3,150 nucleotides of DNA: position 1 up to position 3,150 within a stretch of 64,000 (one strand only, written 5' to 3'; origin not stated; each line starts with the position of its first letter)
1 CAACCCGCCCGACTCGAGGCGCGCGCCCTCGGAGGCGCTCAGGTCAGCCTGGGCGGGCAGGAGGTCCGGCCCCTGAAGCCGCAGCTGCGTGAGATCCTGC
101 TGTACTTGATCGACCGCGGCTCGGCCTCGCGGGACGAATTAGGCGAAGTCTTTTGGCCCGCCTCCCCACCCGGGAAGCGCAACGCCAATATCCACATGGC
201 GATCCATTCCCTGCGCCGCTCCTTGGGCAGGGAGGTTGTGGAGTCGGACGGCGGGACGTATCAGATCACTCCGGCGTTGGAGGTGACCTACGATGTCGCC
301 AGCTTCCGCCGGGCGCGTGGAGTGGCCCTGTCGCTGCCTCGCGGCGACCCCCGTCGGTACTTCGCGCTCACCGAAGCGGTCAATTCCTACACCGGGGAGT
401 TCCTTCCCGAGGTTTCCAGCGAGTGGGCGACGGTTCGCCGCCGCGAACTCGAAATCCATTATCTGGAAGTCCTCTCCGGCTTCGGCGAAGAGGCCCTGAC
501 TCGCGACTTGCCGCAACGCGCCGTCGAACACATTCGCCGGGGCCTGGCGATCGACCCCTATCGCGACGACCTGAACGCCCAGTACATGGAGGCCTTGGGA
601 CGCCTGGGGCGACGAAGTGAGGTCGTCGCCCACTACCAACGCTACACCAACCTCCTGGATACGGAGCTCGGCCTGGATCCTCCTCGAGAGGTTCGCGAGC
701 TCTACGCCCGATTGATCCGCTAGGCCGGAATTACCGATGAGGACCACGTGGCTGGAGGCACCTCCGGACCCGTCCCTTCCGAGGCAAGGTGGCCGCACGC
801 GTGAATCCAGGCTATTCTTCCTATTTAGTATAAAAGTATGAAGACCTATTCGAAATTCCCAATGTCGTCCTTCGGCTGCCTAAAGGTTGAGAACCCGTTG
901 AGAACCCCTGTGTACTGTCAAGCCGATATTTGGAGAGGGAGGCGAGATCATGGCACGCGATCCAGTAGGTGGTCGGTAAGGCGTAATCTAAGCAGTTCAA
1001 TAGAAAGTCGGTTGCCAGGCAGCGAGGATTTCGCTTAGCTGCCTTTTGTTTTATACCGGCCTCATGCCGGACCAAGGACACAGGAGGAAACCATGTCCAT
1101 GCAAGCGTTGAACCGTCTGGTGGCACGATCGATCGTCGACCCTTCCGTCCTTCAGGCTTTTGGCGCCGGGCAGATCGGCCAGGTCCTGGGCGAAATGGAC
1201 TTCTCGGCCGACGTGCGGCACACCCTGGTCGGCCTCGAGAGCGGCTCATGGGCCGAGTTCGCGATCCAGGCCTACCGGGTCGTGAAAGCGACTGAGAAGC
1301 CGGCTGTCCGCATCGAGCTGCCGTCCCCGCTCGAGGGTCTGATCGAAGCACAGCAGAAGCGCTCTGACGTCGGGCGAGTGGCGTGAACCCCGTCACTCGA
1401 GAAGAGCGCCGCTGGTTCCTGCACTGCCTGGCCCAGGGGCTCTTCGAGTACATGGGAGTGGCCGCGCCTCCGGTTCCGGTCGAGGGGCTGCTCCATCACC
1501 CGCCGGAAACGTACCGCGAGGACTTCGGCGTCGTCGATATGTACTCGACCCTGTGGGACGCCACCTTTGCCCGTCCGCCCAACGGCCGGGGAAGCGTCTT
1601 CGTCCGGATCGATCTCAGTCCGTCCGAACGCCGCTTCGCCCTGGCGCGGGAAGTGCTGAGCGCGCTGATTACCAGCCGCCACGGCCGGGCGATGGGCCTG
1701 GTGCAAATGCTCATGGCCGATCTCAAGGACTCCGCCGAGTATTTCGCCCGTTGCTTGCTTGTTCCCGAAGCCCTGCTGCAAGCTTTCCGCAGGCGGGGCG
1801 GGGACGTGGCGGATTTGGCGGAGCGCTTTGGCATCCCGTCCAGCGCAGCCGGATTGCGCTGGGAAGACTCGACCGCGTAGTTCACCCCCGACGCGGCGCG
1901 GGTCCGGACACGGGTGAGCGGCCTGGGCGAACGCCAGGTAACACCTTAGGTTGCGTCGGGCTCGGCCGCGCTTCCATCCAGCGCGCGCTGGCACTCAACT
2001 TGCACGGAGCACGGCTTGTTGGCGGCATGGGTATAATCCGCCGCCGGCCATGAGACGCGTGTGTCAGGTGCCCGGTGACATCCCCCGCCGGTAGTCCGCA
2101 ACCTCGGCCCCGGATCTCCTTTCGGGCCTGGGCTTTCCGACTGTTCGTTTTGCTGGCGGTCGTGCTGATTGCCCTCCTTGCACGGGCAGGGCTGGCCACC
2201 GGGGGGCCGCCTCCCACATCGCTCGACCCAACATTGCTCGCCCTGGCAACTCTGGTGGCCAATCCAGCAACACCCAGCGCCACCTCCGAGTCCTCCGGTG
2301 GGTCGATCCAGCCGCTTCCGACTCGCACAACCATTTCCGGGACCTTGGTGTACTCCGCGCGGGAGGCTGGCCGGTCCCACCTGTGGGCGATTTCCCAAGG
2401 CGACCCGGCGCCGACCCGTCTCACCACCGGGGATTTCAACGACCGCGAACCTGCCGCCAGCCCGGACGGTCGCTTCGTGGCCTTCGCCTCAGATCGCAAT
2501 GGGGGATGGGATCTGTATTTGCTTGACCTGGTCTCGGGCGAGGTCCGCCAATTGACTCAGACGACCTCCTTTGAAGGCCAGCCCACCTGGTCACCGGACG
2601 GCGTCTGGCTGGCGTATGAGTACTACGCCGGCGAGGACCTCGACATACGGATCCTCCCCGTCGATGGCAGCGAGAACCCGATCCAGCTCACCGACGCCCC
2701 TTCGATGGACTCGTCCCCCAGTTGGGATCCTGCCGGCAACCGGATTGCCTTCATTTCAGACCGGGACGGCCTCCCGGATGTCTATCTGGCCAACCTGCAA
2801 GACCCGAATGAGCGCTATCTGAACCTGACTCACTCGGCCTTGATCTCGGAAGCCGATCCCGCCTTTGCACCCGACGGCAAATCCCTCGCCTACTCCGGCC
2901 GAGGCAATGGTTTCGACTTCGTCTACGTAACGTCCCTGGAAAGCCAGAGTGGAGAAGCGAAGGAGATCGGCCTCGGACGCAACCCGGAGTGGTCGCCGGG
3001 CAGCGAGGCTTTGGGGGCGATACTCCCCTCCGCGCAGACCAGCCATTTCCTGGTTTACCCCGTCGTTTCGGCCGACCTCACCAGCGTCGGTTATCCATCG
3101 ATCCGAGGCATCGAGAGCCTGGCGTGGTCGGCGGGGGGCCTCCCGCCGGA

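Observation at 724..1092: Low-GC leader next to a SARP gene: exact tandem 11-mers, SD-led mini-ORF and an intrinsic terminator ahead of a small-protein operon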

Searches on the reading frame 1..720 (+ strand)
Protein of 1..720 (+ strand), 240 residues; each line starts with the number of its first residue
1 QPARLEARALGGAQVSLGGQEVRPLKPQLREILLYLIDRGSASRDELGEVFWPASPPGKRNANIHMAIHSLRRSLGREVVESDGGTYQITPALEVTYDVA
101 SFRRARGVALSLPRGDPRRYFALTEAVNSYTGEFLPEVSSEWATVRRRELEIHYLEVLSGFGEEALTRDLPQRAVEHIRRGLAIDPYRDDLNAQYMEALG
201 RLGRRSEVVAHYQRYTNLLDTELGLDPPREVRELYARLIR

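Call 7: search_protein_families(library=pfam, proteins=[window:1-720:+], max_evalue=0.1)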
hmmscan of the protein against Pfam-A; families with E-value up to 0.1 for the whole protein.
window:1-720:+ (240 aa): 2 families
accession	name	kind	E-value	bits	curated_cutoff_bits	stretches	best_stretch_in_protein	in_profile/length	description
PF03704.23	BTAD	-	1.6e-21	77.6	22.1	1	98-238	2-145/146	Bacterial transcriptional activator domain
PF13428.12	TPR_14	-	0.07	14.3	23.5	0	166-195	12-41/44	Tetratricopeptide repeat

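Call 8: search_protein_families(library=ncbifam, proteins=[window:1-720:+], max_evalue=0.1)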
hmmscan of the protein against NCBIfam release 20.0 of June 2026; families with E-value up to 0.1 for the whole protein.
window:1-720:+ (240 aa): 2 families
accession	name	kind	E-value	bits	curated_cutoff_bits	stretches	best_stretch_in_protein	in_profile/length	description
NF053617.1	SARPRegAfsRStmc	equivalog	2.8e-17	62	1430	1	5-240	29-267/986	SARP-family global regulator AfsR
NF041231.1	BagI_FevR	exception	1.6e-06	27.6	500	1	41-235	29-229/315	AfsR/SARP family transcriptional regulator BagI/FevR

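Call 46: search_solved_structures(query=window:1-720:+, max_evalue=0.001, show_alignments=1)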
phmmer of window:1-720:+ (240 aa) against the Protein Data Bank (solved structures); distinct sequences matched with E-value up to 0.001: 4.
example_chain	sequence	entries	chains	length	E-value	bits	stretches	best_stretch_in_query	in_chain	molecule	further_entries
8hvr_I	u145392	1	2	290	1.5e-12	51.3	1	9-239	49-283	Regulatory protein AfsR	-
8k60_I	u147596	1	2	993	3.5e-11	46.8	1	10-239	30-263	Regulatory protein AfsR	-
8jke_I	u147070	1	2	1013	3.7e-11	46.7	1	10-239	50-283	Regulatory protein AfsR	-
2fez_A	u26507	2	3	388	1.1e-06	32.1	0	4-78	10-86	Probable regulatory protein embR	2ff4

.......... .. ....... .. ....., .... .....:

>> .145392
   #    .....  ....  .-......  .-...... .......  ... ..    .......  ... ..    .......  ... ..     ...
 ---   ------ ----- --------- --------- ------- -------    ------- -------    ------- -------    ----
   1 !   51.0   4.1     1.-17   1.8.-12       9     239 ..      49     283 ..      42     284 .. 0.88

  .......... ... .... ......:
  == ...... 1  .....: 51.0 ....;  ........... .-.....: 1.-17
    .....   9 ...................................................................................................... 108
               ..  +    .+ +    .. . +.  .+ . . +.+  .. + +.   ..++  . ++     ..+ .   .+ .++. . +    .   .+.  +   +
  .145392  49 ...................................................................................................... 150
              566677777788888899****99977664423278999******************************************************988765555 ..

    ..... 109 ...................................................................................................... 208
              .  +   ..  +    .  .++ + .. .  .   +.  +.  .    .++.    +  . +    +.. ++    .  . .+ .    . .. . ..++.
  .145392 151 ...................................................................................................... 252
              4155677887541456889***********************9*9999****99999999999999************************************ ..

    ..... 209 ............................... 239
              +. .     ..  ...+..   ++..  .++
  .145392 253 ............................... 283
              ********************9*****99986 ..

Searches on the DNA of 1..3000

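Call 4: search_rna_families(source=window, start=1, end=3000, threshold=evalue, max_evalue=10, show_alignments=3)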
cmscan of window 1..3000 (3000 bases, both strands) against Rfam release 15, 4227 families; matches with E-value up to 10: 1.
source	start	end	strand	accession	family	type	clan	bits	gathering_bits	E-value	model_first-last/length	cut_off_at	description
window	2040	2076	+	RF02087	Yar_3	Gene; lncRNA;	-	15.3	50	1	1-67/67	no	Yellow-achaete intergenic RNA conserved region 3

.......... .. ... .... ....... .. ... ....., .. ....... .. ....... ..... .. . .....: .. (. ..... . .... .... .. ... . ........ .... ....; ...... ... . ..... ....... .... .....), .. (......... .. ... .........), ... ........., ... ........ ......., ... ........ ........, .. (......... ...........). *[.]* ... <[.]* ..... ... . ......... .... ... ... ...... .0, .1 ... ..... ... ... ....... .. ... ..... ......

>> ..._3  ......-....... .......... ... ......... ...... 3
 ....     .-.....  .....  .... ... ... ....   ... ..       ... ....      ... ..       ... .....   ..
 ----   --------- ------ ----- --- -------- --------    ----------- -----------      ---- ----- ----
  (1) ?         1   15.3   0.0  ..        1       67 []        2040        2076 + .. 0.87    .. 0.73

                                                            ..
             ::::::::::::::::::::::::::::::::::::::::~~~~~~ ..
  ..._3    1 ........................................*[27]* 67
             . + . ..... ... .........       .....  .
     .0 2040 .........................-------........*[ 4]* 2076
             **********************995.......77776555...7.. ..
